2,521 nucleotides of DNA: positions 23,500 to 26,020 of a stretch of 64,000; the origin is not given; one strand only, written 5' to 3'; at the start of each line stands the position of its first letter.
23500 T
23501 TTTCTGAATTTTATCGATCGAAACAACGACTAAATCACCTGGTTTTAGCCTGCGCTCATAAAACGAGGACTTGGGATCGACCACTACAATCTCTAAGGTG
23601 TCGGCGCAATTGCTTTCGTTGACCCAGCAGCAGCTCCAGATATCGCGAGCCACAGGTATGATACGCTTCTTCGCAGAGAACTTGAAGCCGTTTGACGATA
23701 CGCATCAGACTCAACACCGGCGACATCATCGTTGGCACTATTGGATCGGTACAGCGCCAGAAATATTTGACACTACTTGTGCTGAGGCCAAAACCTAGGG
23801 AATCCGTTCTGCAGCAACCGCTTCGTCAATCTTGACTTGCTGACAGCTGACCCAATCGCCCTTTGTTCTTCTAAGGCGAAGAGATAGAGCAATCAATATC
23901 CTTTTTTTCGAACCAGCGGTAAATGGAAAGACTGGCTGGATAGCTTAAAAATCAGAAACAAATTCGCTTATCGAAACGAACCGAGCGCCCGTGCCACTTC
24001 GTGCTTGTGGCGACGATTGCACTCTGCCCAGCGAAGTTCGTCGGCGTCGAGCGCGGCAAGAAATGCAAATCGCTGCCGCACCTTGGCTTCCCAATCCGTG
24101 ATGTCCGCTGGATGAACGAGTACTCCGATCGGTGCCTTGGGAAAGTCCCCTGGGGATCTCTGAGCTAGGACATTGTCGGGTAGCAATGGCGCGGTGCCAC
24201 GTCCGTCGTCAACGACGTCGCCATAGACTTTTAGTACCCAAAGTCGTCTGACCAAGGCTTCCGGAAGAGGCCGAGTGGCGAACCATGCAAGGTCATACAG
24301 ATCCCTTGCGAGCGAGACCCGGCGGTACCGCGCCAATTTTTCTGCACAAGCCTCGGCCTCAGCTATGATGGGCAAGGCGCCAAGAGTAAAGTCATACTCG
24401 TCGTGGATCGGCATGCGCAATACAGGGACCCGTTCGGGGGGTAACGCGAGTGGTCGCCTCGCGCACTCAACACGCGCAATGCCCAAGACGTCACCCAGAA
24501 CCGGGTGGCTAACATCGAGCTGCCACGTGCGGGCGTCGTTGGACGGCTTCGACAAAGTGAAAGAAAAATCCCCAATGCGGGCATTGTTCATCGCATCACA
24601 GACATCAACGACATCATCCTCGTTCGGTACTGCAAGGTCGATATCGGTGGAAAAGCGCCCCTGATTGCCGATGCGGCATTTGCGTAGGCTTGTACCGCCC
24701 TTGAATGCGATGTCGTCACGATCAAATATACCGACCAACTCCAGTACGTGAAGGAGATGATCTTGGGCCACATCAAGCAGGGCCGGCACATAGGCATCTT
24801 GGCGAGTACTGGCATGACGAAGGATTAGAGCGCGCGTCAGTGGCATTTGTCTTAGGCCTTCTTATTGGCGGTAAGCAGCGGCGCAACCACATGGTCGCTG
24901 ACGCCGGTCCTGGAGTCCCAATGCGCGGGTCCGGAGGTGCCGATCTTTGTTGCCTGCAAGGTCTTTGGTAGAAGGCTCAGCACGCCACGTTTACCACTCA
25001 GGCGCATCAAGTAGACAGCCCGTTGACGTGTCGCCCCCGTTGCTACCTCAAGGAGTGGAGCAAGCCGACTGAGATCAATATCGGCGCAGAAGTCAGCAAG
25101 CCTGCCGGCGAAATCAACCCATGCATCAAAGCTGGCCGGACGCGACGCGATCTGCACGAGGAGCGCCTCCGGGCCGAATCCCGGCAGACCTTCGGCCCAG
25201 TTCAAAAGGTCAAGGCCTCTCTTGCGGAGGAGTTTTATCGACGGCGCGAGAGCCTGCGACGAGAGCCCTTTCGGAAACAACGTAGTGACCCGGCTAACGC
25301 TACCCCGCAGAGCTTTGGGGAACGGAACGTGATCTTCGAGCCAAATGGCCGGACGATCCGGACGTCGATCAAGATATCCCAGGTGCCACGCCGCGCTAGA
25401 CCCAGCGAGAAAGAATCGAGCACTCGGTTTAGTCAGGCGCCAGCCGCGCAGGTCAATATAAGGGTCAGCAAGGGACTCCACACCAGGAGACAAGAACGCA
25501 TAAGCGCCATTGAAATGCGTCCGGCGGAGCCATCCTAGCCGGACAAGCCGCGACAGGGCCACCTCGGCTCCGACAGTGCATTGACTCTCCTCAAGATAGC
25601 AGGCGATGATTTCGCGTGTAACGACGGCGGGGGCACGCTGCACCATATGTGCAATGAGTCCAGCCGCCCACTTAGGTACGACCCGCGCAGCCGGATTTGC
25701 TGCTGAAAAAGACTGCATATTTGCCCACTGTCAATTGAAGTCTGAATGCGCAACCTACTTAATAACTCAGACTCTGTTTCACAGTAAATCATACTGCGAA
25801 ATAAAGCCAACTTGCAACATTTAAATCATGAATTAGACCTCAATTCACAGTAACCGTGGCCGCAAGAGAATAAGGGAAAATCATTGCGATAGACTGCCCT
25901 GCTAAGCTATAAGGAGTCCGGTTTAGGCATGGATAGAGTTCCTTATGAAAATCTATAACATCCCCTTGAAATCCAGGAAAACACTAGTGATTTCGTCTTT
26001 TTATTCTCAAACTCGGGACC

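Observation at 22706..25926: A 3.1 kb insertion bounded by ~57-bp direct repeats between the histidine kinase gene and rlmN, with no recombinase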

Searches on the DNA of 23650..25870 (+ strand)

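Call 18: search_dna_similar(query=window:23650-25870:+, collection=plasmids, mode=distant, max_rows=15)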
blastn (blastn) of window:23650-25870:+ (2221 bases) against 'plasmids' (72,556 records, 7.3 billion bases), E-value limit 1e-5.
No match.

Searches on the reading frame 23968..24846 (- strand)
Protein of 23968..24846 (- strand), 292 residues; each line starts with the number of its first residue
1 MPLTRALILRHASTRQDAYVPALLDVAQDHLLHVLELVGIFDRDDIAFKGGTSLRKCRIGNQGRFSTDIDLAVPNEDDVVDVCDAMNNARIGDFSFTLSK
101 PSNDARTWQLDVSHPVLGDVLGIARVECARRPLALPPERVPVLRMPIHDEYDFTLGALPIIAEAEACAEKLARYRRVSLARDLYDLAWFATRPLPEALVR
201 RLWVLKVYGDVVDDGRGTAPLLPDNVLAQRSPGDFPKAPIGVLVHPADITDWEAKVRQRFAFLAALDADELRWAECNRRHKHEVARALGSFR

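Call 5: search_protein_families(library=pfam, proteins=[window:23968-24846:-], max_evalue=0.01)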
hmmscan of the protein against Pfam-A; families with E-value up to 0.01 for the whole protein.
window:23968-24846:- (292 aa): 1 family
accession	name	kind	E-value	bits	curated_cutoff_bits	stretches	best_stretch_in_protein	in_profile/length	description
PF08843.17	AbiEii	-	1.5e-17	64.8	22.5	1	41-267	10-227/238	Nucleotidyl transferase AbiEii toxin, Type IV TA system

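Call 15: find_encoding_contigs(protein=window:23968-24846:-, flank=8000, max_places=10)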
Protein window:23968-24846:- (292 aa): 5 contigs read that carry it; 2 places shown.
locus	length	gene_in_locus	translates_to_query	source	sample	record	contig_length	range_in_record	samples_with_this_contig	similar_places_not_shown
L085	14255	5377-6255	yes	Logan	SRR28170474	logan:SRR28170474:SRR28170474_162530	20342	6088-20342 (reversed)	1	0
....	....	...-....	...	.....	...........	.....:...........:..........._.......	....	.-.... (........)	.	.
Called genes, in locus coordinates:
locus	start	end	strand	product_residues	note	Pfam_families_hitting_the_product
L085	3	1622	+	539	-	?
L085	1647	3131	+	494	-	-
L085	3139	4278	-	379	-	PF04055:Radical_SAM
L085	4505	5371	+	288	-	PF09407:AbiEi_1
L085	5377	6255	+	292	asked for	PF08843:AbiEii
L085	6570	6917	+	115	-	-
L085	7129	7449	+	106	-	-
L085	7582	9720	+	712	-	PF00989:PAS, PF08448:PAS_4 (weak), PF13426:PAS_9, PF00512:HisKA, PF02518:HATPase_c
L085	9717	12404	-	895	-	PF00690:Cation_ATPase_N, PF00122:E1-E2_ATPase, PF00702:Hydrolase, PF13246:Cation_ATPase, PF00689:Cation_ATPase_C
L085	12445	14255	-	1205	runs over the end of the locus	PF04434:SWIM (weak), PF00176:SNF2-rel_dom, PF04851:ResIII, PF00270:DEAD (weak), PF00271:Helicase_C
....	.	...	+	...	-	?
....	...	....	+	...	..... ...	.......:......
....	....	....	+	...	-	-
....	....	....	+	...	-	-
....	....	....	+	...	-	?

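Call 19: find_homologous_proteins(query=window:23968-24846:-)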
Query window:23968-24846:- (292 aa): 1123 proteins with E <= 0.001 among 5944 candidates; the best 120 are listed.
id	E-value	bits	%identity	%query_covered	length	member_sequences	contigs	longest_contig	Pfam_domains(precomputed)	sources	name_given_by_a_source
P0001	6.3e-187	638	97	100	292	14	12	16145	PF08843.18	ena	-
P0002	3.5e-140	485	71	100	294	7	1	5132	PF08843.18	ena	-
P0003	2.6e-117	410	65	100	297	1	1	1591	PF08843.18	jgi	jgi:predicted nucleotidyltransferase component of viral defense system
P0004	2.2e-116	407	63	100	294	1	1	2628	PF08843.18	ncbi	-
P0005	7.3e-116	405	64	99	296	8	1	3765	PF08843.18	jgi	jgi:hypothetical protein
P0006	7.3e-113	395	62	99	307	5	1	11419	PF08843.18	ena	-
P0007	1.0e-111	391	61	100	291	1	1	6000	PF08843.18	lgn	-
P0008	1.6e-110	387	63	97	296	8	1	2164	PF08843.18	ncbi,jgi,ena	jgi:predicted nucleotidyltransferase component of viral defense system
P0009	1.1e-106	375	59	99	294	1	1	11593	PF08843.18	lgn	-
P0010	1.3e-106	374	61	99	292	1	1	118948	PF08843.18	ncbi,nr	ncbi:MAG: nucleotidyl transferase AbiEii/AbiGii toxin family protein [Deltaproteobacteria bacterium]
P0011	2.9e-105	370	61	99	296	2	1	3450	PF08843.18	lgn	-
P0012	3.3e-105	370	60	99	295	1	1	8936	PF08843.18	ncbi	-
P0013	4.8e-105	369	60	99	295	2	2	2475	PF08843.18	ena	-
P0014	5.4e-105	369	61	99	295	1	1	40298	PF08843.18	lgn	-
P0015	8.3e-105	369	60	99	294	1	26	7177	PF08843.18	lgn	-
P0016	1.7e-104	368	60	99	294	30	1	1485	PF08843.18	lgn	-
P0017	2.8e-104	367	60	100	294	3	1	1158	PF08843.18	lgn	-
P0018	3.3e-104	367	58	99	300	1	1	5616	PF08843.18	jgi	jgi:uncharacterized protein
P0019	3.9e-104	366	58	99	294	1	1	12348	PF08843.18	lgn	-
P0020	6.6e-104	366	59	99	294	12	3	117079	PF08843.18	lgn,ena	-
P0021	6.9e-104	366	61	99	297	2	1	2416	PF08843.18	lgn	-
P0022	1.3e-103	365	59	99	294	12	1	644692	PF08843.18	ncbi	-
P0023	1.6e-103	364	60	99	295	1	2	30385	PF08843.18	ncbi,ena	-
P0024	2.0e-103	364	59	99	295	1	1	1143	PF08843.18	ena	-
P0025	2.0e-103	364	59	99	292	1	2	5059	PF08843.18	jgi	jgi:uncharacterized protein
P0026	2.2e-103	364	59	99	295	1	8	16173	PF08843.18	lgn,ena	-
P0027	2.3e-103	364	60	99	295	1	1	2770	PF08843.18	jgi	jgi:hypothetical protein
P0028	2.8e-103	364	57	99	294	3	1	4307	PF08843.18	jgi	jgi:hypothetical protein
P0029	3.1e-103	363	59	99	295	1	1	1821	PF08843.18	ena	-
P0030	3.7e-103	363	59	99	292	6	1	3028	PF08843.18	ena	-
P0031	6.7e-103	362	58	99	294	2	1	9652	PF08843.18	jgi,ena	-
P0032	7.2e-103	362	59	99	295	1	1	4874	PF08843.18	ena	-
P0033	1.0e-102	362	59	99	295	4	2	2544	PF08843.18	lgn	-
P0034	1.1e-102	362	59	99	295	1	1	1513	PF08843.18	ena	-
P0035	1.6e-102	361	60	99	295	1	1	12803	PF08843.18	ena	-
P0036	2.7e-102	360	60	99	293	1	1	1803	PF08843.18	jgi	jgi:predicted nucleotidyltransferase component of viral defense system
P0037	3.0e-102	360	59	99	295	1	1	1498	PF08843.18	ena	-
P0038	5.7e-102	359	60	97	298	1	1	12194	PF08843.18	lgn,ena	-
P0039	6.1e-102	359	58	99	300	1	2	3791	PF08843.18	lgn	-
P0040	7.3e-102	359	59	99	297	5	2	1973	PF08843.18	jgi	jgi:uncharacterized protein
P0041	7.9e-102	359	59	100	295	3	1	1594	PF08843.18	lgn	-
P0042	9.3e-102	359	57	100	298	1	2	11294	PF08843.18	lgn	-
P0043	9.5e-102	359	58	99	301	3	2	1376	PF08843.18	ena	-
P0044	1.0e-101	358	60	100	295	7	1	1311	PF08843.18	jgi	-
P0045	1.7e-101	358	64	86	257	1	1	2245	PF08843.18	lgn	-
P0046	2.6e-101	357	57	99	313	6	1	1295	PF08843.18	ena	-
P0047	2.8e-101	357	59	99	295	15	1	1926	PF08843.18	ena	-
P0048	2.8e-101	357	59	99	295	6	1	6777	PF08843.18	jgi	jgi:predicted nucleotidyltransferase component of viral defense system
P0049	3.4e-101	357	57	99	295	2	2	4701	PF08843.18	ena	-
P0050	3.4e-101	357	56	99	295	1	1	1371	PF08843.18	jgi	jgi:uncharacterized protein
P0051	4.7e-101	356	58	99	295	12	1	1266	PF08843.18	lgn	-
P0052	5.4e-101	356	55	100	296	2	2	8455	PF08843.18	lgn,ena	-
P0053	5.9e-101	356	58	99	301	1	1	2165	PF08843.18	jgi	jgi:uncharacterized protein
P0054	8.1e-101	355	56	99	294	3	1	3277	PF08843.18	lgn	-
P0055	2.3e-100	354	57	99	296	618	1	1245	PF08843.18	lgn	-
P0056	2.6e-100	354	57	98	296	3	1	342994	PF08843.18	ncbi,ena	-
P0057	3.7e-100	353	57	99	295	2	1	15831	PF08843.18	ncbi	-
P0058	4.8e-100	353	57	98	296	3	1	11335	PF08843.18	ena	-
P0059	6.3e-100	353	56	99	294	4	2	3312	PF08843.18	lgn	-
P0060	7.3e-100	352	59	97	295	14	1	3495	PF08843.18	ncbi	-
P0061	8.6e-100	352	58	97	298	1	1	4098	PF08843.18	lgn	-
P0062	8.9e-100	352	57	100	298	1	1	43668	PF08843.18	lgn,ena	-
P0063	1.1e-99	352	57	99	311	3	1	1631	PF08843.18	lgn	-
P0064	1.8e-99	351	56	99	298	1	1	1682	PF08843.18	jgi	-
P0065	1.9e-99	351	58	100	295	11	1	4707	PF08843.18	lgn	-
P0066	2.2e-99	351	57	99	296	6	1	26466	PF08843.18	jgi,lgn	jgi:hypothetical protein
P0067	2.8e-99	350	58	99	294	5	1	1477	PF08843.18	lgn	-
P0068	2.8e-99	350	56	99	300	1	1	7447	PF08843.18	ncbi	-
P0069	2.9e-99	350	56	99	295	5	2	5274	PF08843.18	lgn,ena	-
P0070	3.1e-99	350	56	99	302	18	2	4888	PF08843.18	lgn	-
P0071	3.2e-99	350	58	100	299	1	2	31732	PF08843.18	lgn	-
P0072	3.3e-99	350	58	99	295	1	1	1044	PF08843.18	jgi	-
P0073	3.3e-99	350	57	99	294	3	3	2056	PF08843.18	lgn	-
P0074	3.8e-99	350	59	99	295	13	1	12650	PF08843.18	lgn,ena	-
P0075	3.9e-99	350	57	99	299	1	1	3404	PF08843.18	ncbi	-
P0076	4.2e-99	350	57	100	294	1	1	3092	PF08843.18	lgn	-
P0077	7.0e-99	349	56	99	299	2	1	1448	PF08843.18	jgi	jgi:uncharacterized protein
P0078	7.5e-99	349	57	99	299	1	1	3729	PF08843.18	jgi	jgi:predicted nucleotidyltransferase component of viral defense system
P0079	8.6e-99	349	56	99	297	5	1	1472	PF08843.18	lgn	-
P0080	8.7e-99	349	57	99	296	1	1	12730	PF08843.18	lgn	-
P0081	1.5e-98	348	57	99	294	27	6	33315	PF08843.18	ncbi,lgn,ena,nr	ncbi:MAG: nucleotidyl transferase AbiEii/AbiGii toxin family protein [Actinomycetota bacterium]|nr:n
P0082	1.6e-98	348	58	99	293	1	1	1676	PF08843.18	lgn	-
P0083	2.1e-98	348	56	99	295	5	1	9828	PF08843.18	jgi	jgi:uncharacterized protein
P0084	2.2e-98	347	57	99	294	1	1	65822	PF08843.18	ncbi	-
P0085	2.3e-98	347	56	98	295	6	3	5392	PF08843.18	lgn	-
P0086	2.3e-98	347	57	99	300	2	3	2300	PF08843.18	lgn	-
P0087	2.8e-98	347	56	99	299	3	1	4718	PF08843.18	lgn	-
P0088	4.8e-98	346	58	99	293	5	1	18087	PF08843.18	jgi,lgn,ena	-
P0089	4.8e-98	346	59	98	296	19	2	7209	PF08843.18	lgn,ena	-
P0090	5.6e-98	346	57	99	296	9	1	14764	PF08843.18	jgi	-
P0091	5.7e-98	346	58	99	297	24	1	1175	PF08843.18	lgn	-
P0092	7.3e-98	346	56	98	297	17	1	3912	PF08843.18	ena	-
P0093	7.4e-98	346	56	99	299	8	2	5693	PF08843.18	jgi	jgi:predicted nucleotidyltransferase component of viral defense system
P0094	8.7e-98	346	57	99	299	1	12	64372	PF08843.18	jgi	jgi:predicted nucleotidyltransferase component of viral defense system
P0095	8.7e-98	346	58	99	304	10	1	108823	PF08843.18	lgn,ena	-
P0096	9.3e-98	345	58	98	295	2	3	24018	PF08843.18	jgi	jgi:predicted nucleotidyltransferase component of viral defense system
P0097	9.3e-98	345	57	99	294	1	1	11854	PF08843.18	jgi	jgi:uncharacterized protein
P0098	1.1e-97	345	57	99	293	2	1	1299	PF08843.18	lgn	-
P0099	1.3e-97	345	56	99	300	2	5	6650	PF08843.18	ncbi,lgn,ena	-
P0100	1.3e-97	345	56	99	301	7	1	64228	PF08843.18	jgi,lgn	jgi:hypothetical protein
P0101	1.6e-97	345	58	99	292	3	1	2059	PF08843.18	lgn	-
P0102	1.7e-97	345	58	99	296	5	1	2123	PF08843.18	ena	-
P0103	1.7e-97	345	55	100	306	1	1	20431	PF08843.18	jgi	jgi:predicted nucleotidyltransferase component of viral defense system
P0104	1.8e-97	344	56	99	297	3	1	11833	PF08843.18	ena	-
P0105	1.8e-97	344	57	97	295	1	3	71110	PF08843.18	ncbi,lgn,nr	ncbi:MAG: nucleotidyl transferase AbiEii/AbiGii toxin family protein [Acidimicrobiia bacterium]|nr:n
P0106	1.8e-97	344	57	98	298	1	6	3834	PF08843.18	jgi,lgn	jgi:uncharacterized protein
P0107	2.8e-97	344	57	100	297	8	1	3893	PF08843.18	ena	-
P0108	2.8e-97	344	58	98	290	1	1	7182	PF08843.18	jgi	jgi:hypothetical protein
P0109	3.0e-97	344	55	99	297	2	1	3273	PF08843.18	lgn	-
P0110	3.2e-97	344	56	98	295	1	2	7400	PF08843.18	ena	-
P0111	3.8e-97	343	58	98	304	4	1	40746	PF08843.18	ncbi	-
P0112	4.1e-97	343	57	99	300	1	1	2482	PF08843.18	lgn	-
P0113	4.5e-97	343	54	100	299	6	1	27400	PF08843.18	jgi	jgi:predicted nucleotidyltransferase component of viral defense system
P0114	4.8e-97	343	57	99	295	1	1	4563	PF08843.18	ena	-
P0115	5.2e-97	343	55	99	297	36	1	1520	PF08843.18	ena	-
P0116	5.5e-97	343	57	97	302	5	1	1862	PF08843.18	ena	-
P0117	5.6e-97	343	57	99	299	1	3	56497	PF08843.18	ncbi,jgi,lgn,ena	jgi:predicted nucleotidyltransferase component of viral defense system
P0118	5.9e-97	343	57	99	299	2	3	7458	PF08843.18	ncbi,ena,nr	ncbi:MAG: nucleotidyl transferase AbiEii/AbiGii toxin family protein [Planctomycetes bacterium]|nr:n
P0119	6.1e-97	343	57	99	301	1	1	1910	PF08843.18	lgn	-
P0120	6.2e-97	343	59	95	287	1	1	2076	PF08843.18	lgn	-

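Call 20: find_encoding_contigs(protein=P0001, flank=10000, max_places=10)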
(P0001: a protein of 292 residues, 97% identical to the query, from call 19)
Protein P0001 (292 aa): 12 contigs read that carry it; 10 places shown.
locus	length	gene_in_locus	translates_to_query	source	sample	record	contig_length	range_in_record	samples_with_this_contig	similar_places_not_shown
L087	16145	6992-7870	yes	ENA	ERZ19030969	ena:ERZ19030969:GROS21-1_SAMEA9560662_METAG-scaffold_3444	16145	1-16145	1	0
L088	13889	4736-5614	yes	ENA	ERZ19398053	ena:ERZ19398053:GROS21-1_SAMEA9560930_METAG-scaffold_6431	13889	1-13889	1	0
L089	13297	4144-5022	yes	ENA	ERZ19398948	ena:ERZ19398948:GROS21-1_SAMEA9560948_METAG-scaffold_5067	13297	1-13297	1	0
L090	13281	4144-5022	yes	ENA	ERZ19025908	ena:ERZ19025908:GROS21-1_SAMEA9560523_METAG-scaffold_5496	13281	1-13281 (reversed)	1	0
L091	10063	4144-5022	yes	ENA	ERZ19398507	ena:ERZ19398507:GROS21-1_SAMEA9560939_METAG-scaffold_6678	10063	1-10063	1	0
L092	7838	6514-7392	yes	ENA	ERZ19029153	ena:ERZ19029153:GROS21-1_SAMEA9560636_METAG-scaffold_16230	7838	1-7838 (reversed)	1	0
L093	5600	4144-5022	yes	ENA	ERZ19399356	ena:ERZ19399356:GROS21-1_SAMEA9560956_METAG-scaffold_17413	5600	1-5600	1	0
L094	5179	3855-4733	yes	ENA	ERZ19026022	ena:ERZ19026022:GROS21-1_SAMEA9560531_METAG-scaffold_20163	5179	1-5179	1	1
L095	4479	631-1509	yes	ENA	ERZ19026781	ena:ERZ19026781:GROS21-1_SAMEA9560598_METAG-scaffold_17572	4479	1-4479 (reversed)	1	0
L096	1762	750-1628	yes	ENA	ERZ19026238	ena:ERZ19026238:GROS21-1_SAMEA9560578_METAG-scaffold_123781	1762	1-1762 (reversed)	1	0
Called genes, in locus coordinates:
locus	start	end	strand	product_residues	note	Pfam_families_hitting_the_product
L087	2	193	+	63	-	?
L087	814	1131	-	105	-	-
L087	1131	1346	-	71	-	PF04255:DUF433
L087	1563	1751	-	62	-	-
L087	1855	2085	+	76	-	-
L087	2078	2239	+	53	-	-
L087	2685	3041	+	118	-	-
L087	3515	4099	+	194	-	-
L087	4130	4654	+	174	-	PF22016:DUF6933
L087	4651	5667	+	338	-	PF06685:DUF1186, PF02810:SEC-C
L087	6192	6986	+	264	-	PF09407:AbiEi_1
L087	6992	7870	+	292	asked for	PF08843:AbiEii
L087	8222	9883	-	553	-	-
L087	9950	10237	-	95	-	PF00166:Cpn10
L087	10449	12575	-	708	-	PF01266:DAO (faint), PF13450:NAD_binding_8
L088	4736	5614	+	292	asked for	PF08843:AbiEii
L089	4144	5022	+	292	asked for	PF08843:AbiEii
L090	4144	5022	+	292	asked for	PF08843:AbiEii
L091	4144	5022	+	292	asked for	PF08843:AbiEii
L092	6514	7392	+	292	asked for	PF08843:AbiEii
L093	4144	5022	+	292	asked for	PF08843:AbiEii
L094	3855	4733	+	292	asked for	PF08843:AbiEii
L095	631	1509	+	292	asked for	PF08843:AbiEii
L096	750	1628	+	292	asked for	PF08843:AbiEii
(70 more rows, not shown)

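Call 21: find_encoding_contigs(protein=P0002, flank=10000, max_places=6)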
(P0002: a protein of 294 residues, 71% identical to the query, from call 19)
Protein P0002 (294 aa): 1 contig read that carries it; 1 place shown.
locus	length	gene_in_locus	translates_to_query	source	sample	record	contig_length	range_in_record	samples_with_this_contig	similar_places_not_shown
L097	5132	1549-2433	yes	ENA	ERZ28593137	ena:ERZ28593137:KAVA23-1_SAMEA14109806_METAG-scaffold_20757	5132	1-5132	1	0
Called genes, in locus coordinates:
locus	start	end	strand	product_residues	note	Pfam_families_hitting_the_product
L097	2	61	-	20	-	?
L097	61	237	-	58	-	-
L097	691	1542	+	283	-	PF09407:AbiEi_1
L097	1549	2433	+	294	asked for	PF08843:AbiEii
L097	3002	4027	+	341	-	PF13384:HTH_23, PF13518:HTH_28, PF13551:HTH_29, PF13565:HTH_32, PF13592:HTH_33, PF13358:DDE_3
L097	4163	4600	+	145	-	-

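Call 34: search_protein_families(library=phrogs, proteins=[window:23968-24846:-], max_evalue=0.1)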
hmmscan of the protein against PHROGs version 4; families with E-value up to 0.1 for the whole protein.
window:23968-24846:- (292 aa): 0 families

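Call 35: search_protein_families(library=padloc, proteins=[window:23968-24846:-], max_evalue=0.1)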
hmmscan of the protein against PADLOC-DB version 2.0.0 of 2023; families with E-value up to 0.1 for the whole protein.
window:23968-24846:- (292 aa): 26 families (the best 25 are shown)
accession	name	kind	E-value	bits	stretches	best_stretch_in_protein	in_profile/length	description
PDLC02318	AbiEii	-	2.8e-97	323.4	1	9-290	7-277/280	AbiEii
PDLC02291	AbiEii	-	2.1e-11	41.7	1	40-200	50-211/310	AbiEii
PDLC02304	AbiEii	-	3.4e-09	35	1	37-187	31-185/260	AbiEii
PDLC02323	AbiEii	-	4.2e-09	34.4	1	25-189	18-183/248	AbiEii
PDLC02292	AbiEii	-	2.5e-08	32.1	1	37-78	43-79/283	AbiEii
PDLC02303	AbiEii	-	3e-08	31.4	1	25-79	19-74/249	AbiEii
PDLC02294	AbiEii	-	8.6e-08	30.3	1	36-89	31-88/260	AbiEii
PDLC02322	AbiEii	-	1.5e-06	25.9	1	33-77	38-80/324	AbiEii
PDLC02296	AbiEii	-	1.8e-06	25.4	1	30-75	32-73/282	AbiEii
PDLC02289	AbiEii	-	4.6e-06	24.3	1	39-76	44-82/309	AbiEii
PDLC02321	AbiEii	-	5.4e-06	24.3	1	26-78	22-74/296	AbiEii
PDLC02293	AbiEii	-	1.2e-05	23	1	11-78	9-72/270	AbiEii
PDLC02315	AbiEii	-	1.9e-05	22.1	1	35-75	49-88/352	AbiEii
PDLC02299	AbiEii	-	2.1e-05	22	1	45-88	45-87/344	AbiEii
PDLC02316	AbiEii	-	4.5e-05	21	1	36-77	40-80/314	AbiEii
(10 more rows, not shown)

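Call 36: search_protein_families(library=ncbifam, proteins=[window:23968-24846:-], max_evalue=0.1)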
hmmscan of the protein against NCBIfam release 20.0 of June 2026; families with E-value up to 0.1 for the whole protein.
window:23968-24846:- (292 aa): 0 families

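Call 58: find_related_loci(query=window:23968-24846:-, collection=metagenome_contigs, flank=6000)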
Query window:23968-24846:- (292 aa) in metagenome_contigs; peptide patterns used: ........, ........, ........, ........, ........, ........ (x = any residue, [..] = any of these).
80 stretches matched a pattern; 6 encode a relative of the query (tblastn E <= 1e-3); 6 distinct loci.
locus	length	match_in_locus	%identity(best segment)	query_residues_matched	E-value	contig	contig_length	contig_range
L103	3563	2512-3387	95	1-292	0e+0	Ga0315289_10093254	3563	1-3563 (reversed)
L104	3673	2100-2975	95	1-292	0e+0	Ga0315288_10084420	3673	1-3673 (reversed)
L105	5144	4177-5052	95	1-292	0e+0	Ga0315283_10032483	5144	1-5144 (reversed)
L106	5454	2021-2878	57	1-284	8e-103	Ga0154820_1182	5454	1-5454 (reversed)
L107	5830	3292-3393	91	99-132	1e-15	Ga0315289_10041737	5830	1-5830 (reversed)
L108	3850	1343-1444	91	99-132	1e-15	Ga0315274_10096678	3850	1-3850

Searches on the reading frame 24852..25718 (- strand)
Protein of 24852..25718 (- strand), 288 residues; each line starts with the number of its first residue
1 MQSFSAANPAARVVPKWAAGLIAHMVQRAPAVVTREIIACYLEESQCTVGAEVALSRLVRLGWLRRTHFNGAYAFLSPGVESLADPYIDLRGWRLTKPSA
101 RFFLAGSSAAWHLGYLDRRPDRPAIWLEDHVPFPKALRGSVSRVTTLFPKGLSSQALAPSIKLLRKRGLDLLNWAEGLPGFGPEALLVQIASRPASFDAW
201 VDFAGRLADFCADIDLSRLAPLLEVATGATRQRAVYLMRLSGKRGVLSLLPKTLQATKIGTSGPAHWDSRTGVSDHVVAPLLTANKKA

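Call 5: search_protein_families(library=pfam, proteins=[window:24852-25718:-], max_evalue=0.01)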
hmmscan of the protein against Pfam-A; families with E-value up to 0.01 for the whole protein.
window:24852-25718:- (288 aa): 1 family
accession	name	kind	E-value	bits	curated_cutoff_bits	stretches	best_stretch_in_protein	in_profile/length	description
PF09407.15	AbiEi_1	-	7.3e-16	59.1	22.2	1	106-238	22-140/142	AbiEi antitoxin C-terminal domain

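Call 34: search_protein_families(library=phrogs, proteins=[window:24852-25718:-], max_evalue=0.1)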
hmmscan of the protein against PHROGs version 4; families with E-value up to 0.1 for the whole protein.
window:24852-25718:- (288 aa): 0 families

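Call 35: search_protein_families(library=padloc, proteins=[window:24852-25718:-], max_evalue=0.1)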
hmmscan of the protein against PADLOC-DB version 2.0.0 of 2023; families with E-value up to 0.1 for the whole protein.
window:24852-25718:- (288 aa): 0 families

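Call 36: search_protein_families(library=ncbifam, proteins=[window:24852-25718:-], max_evalue=0.1)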
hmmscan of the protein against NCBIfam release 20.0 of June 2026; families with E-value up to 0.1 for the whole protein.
window:24852-25718:- (288 aa): 0 families
